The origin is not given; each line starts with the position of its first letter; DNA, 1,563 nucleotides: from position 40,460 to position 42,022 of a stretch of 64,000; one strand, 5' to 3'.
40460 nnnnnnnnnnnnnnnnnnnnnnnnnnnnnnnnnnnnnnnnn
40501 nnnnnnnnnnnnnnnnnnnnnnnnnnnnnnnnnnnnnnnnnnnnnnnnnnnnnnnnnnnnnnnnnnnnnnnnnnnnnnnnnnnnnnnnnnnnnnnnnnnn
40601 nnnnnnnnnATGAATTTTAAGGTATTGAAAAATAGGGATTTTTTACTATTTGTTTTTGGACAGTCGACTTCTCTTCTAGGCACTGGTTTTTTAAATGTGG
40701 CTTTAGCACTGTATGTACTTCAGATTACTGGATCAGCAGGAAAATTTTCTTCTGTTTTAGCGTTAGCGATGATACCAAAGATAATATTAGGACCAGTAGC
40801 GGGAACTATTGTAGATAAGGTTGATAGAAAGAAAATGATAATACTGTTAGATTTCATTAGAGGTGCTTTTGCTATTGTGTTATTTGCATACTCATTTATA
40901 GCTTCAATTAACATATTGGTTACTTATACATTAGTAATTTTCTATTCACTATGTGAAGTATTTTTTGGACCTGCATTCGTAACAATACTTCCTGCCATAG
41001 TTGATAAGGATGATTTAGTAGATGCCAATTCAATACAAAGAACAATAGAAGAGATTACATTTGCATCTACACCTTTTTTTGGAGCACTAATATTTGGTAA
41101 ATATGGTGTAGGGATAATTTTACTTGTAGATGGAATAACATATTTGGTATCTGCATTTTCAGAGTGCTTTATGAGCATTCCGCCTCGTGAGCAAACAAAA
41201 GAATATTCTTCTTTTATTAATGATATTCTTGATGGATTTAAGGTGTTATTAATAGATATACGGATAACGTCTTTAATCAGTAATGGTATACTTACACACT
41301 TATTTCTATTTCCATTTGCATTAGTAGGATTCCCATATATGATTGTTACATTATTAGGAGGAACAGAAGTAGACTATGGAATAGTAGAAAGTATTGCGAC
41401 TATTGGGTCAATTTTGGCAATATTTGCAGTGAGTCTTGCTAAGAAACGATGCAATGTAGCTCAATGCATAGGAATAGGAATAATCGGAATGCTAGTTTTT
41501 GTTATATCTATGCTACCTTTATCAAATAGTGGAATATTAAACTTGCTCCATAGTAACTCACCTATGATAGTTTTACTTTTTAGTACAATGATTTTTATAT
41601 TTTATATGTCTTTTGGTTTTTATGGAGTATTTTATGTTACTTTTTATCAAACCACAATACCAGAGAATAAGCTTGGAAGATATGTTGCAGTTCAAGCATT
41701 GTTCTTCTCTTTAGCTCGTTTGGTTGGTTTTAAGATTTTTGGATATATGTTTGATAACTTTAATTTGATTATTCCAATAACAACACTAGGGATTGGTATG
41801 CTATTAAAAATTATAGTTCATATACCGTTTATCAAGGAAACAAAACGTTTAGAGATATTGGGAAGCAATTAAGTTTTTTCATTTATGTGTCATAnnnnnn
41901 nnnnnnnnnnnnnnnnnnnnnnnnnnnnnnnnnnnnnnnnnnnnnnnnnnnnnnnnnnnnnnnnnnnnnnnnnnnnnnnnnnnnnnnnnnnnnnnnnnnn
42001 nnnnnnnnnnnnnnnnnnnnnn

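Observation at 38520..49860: Candidate undescribed peptide-based system: tandem array of five small paralogous peptide genes plus co-directional processing/modification/export genes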

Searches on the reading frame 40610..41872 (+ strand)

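Call 6: search_protein_families(library=pfam, proteins=[window:40610-41872:+])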
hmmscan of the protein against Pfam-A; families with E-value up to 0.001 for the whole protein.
window:40610-41872:+ (420 aa): 3 families
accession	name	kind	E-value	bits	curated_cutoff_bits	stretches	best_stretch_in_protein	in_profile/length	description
PF07690.21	MFS_1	-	2.5e-22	79.7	33.4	1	15-373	2-346/347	Major Facilitator Superfamily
PF05977.19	MFS_3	-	3e-11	42.9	27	1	17-405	18-391/524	Transmembrane secretion effector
PF13347.12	MFS_2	-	6.2e-09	35.3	27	1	4-136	219-348/427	MFS/sugar transport protein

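Call 46: search_protein_families(library=ncbifam, proteins=[window:40610-41872:+], max_evalue=0.01)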
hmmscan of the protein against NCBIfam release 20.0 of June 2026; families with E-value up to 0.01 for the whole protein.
window:40610-41872:+ (420 aa): 11 families
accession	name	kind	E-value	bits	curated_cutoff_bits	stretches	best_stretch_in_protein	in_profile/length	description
TIGR00900.1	2A0121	subfamily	2.1e-57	195.2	319.6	1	11-384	1-363/364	H+ Antiporter protein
NF000245.1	macrolide_MefA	exception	9.8e-22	77.6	675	1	10-415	10-403/405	macrolide efflux MFS transporter Mef(A)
NF007792.0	PRK10489.1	equivalog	2.9e-17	62.8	324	1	2-413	9-404/419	enterobactin transporter EntS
NF000051.1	macrolide_MefB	exception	3.7e-17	62.3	800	1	9-309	9-311/409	macrolide efflux MFS transporter Mef(B)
NF000246.1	macrolide_MefC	exception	1.6e-14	53.8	870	1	11-384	10-367/407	macrolide efflux MFS transporter Mef(C)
NF000154.1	macrolide_MefEN2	exception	1.1e-11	44.7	800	1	16-414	13-397/401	macrolide efflux MFS transporter Mef(En2)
NF012178.0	tet_MFS_V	exception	2.5e-09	36.7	640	1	6-379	5-369/409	tetracycline efflux MFS transporter Tet(V)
NF006386.0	PRK08633.1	equivalog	2.6e-07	28.8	1221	1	46-389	49-389/1147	acyl-[ACP]--phospholipid O-acyltransferase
NF052575.1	MFS_efflux_Tap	equivalog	1.8e-06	27.2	625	1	11-405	6-392/401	multidrug efflux MFS transporter Tap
TIGR00880.1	2_A_01_02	superfamily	3.4e-06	27.2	131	1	56-188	10-137/141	multidrug resistance protein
TIGR00883.1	2A0106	subfamily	0.00046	19.4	443.45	1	26-160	240-376/400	metabolite/H+ symporter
